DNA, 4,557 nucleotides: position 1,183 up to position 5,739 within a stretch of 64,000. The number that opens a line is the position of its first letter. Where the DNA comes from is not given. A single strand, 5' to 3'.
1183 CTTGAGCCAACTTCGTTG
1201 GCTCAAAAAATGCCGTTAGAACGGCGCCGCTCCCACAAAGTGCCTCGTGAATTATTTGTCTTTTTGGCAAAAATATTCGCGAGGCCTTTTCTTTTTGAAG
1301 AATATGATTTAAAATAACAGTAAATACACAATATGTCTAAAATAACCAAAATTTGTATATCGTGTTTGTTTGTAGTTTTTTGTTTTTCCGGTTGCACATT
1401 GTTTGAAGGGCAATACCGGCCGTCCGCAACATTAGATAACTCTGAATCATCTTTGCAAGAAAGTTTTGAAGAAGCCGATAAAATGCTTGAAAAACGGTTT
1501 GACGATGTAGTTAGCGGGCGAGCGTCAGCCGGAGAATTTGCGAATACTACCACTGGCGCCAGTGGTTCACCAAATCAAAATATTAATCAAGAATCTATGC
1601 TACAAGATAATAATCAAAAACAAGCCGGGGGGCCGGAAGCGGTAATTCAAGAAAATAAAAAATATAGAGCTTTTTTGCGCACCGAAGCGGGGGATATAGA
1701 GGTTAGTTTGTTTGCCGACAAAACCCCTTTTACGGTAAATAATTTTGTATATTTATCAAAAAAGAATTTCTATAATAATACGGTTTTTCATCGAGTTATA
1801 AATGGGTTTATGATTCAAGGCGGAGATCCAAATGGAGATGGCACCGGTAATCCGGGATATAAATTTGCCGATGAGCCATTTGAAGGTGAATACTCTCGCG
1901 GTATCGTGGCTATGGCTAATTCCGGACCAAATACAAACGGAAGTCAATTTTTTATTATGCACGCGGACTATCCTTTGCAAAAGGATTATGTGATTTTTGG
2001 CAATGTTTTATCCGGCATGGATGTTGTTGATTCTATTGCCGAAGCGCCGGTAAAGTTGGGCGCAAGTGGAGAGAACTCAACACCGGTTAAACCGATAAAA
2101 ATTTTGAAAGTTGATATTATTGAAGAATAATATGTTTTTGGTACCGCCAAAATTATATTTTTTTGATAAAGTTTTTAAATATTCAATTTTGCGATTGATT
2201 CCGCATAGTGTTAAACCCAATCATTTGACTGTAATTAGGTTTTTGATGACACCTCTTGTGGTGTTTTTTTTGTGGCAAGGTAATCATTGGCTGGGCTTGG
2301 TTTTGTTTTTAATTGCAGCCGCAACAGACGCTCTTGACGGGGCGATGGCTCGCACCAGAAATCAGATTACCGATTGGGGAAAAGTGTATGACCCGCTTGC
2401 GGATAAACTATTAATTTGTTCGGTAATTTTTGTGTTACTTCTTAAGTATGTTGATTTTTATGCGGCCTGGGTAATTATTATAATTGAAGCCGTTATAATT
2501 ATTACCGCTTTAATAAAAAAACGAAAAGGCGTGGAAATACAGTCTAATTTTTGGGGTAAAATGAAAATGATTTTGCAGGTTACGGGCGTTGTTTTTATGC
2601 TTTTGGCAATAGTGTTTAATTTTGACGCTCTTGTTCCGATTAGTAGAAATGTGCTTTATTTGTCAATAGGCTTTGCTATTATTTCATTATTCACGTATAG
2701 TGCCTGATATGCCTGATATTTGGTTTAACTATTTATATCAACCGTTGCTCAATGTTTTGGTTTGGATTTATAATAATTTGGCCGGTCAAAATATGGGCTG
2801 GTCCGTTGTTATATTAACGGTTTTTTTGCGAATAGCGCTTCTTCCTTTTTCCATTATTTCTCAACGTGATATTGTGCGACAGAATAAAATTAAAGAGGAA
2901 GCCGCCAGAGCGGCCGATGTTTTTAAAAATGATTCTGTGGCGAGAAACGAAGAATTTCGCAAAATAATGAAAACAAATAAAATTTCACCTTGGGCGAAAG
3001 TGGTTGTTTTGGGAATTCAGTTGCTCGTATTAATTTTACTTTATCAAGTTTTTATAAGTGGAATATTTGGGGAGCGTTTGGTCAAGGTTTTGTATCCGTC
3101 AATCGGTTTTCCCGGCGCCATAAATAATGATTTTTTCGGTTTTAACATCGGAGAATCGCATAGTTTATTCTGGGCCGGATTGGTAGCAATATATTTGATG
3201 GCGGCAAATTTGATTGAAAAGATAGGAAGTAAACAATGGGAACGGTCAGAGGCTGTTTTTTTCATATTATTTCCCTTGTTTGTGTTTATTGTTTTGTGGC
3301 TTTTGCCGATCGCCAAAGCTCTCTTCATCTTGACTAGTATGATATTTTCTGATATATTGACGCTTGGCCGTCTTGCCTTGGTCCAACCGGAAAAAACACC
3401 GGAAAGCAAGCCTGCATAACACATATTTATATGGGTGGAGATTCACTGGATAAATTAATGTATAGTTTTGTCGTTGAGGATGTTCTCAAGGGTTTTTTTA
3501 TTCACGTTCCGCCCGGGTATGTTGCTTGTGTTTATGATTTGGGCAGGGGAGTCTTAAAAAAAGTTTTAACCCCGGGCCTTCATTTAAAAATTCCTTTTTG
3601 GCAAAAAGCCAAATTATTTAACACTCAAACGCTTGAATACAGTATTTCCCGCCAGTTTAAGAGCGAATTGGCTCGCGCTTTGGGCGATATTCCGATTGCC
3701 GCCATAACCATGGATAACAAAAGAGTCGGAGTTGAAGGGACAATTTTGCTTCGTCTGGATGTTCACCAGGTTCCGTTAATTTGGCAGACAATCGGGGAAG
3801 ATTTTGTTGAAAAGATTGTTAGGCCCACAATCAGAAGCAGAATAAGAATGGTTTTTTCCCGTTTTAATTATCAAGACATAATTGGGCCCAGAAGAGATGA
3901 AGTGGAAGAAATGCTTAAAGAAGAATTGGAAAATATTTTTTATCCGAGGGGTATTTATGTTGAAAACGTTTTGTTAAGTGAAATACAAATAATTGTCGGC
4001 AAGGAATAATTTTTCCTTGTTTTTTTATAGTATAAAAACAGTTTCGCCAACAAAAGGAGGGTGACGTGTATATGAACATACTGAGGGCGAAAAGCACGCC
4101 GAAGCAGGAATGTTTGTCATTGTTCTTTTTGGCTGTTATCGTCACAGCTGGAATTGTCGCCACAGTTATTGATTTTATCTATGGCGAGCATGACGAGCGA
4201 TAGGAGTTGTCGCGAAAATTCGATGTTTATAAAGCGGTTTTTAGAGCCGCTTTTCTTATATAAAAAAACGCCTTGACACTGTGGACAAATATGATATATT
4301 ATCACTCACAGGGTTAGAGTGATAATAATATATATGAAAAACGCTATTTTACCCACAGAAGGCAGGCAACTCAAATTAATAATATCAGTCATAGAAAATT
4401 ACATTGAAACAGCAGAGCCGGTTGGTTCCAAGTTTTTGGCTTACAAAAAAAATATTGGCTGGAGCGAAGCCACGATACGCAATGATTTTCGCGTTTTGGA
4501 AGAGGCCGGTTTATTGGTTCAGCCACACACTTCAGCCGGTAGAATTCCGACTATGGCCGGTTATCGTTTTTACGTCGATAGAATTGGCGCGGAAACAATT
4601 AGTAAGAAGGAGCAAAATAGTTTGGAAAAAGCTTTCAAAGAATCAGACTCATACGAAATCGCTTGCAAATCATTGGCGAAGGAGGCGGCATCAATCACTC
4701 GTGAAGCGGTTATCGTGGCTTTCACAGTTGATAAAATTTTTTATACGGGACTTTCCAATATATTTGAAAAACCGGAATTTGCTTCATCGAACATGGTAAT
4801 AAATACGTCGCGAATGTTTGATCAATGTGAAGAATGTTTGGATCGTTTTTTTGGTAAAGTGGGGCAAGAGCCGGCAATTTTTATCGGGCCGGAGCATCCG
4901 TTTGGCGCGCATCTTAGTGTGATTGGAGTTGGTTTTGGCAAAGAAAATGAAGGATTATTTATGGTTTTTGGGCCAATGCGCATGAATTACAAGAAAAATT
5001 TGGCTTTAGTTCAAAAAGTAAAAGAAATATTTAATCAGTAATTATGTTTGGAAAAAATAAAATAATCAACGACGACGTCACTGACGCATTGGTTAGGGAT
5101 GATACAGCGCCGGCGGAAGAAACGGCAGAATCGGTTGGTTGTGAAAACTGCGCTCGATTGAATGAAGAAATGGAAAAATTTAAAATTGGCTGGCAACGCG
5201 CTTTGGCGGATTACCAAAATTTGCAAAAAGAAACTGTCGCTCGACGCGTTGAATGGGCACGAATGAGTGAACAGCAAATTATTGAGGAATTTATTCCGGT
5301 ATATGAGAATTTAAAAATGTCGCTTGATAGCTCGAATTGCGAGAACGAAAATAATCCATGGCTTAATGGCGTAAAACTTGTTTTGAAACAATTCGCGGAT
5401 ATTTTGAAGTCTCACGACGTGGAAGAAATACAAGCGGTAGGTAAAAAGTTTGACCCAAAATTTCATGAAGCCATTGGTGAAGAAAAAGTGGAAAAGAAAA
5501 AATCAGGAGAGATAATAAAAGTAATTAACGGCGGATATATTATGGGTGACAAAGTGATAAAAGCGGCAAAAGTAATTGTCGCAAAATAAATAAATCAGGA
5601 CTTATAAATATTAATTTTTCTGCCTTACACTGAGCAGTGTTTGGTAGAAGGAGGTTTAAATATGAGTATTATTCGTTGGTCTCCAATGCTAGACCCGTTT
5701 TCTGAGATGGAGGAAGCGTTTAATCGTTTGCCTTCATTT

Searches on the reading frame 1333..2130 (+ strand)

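Call 68: search_protein_families(library=pfam, proteins=[window:1333-2130:+], max_evalue=0.01)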
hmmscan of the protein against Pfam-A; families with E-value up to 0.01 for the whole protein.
window:1333-2130:+ (265 aa): 1 family
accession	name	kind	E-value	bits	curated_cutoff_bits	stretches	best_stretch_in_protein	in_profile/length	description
PF00160.26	Pro_isomerase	-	8.9e-44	150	21.7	1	115-260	4-157/159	Cyclophilin type peptidyl-prolyl cis-trans isomerase/CLD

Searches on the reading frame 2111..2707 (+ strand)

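Call 68: search_protein_families(library=pfam, proteins=[window:2111-2707:+], max_evalue=0.01)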
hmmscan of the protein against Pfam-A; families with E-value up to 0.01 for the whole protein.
window:2111-2707:+ (198 aa): 1 family
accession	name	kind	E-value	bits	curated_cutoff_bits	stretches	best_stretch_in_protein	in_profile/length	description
PF01066.26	CDP-OH_P_transf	-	1.6e-32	113.4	22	1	36-187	4-148/152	CDP-alcohol phosphatidyltransferase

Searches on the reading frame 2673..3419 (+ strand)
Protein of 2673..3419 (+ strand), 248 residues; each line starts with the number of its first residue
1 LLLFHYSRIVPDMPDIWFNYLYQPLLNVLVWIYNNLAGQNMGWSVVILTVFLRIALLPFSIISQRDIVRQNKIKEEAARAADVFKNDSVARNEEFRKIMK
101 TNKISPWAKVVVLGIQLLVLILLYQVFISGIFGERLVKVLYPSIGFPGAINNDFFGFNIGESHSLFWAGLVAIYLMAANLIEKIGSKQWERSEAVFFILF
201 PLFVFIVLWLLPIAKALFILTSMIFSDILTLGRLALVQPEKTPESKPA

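Call 68: search_protein_families(library=pfam, proteins=[window:2673-3419:+], max_evalue=0.01)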
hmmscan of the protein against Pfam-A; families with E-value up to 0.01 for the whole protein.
window:2673-3419:+ (248 aa): 2 families
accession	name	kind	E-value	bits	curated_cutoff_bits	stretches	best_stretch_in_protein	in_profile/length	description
PF02096.25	60KD_IMP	-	4.1e-17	63.1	35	1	41-226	1-154/163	60Kd inner membrane protein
PF01184.24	Gpr1_Fun34_YaaH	-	0.0014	18.8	25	1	150-235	72-157/207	GPR1/FUN34/yaaH family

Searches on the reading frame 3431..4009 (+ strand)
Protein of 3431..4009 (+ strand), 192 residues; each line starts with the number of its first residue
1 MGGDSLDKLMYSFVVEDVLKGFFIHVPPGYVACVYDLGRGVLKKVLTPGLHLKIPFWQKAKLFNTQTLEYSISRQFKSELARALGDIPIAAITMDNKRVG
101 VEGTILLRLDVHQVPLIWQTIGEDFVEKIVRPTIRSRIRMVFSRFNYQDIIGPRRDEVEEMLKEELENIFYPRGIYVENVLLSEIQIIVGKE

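Call 68: search_protein_families(library=pfam, proteins=[window:3431-4009:+], max_evalue=0.01)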
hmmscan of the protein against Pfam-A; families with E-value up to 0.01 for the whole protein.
window:3431-4009:+ (192 aa): 2 families
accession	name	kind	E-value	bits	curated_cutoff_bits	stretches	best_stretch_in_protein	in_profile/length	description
PF01145.31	Band_7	-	2.1e-24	86.9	23.6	1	26-186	3-146/176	SPFH domain / Band 7 family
PF03748.19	FliL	-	0.00017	22.5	24.6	1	128-185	41-100/103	Flagellar basal body-associated protein FliL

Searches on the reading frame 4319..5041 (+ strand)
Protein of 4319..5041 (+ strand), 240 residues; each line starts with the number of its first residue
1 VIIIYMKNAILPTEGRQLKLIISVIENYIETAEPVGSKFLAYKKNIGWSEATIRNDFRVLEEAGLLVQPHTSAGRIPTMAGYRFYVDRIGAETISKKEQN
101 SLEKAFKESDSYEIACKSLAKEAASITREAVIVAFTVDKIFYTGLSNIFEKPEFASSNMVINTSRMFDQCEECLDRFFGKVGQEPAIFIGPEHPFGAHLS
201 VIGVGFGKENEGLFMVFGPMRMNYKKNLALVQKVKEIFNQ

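Call 68: search_protein_families(library=pfam, proteins=[window:4319-5041:+], max_evalue=0.01)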
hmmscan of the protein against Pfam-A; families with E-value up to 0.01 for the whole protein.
window:4319-5041:+ (240 aa): 3 families
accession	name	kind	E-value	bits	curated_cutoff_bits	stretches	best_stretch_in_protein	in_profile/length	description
PF01628.27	HrcA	-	2.5e-11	44.4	22.2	1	102-226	98-213/215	HrcA protein C terminal domain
PF08220.18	HTH_DeoR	-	0.00055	20.1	21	1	47-73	25-51/57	DeoR-like helix-turn-helix domain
PF21715.3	CggR_N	-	0.0073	16.4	30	0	27-67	10-48/71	CggR N-terminal DNA binding domain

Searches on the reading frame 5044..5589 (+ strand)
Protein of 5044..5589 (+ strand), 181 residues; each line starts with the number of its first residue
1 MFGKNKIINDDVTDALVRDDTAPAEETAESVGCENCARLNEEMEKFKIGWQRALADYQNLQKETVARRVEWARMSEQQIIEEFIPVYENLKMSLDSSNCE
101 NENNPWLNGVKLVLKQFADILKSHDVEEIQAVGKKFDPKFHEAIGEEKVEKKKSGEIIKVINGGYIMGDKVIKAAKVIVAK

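Call 68: search_protein_families(library=pfam, proteins=[window:5044-5589:+], max_evalue=0.01)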
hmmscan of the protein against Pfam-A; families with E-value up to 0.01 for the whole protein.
window:5044-5589:+ (181 aa): 1 family
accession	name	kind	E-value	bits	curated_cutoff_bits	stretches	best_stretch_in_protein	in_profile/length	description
PF01025.24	GrpE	-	2.6e-40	138.2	25.8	1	26-181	10-165/165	GrpE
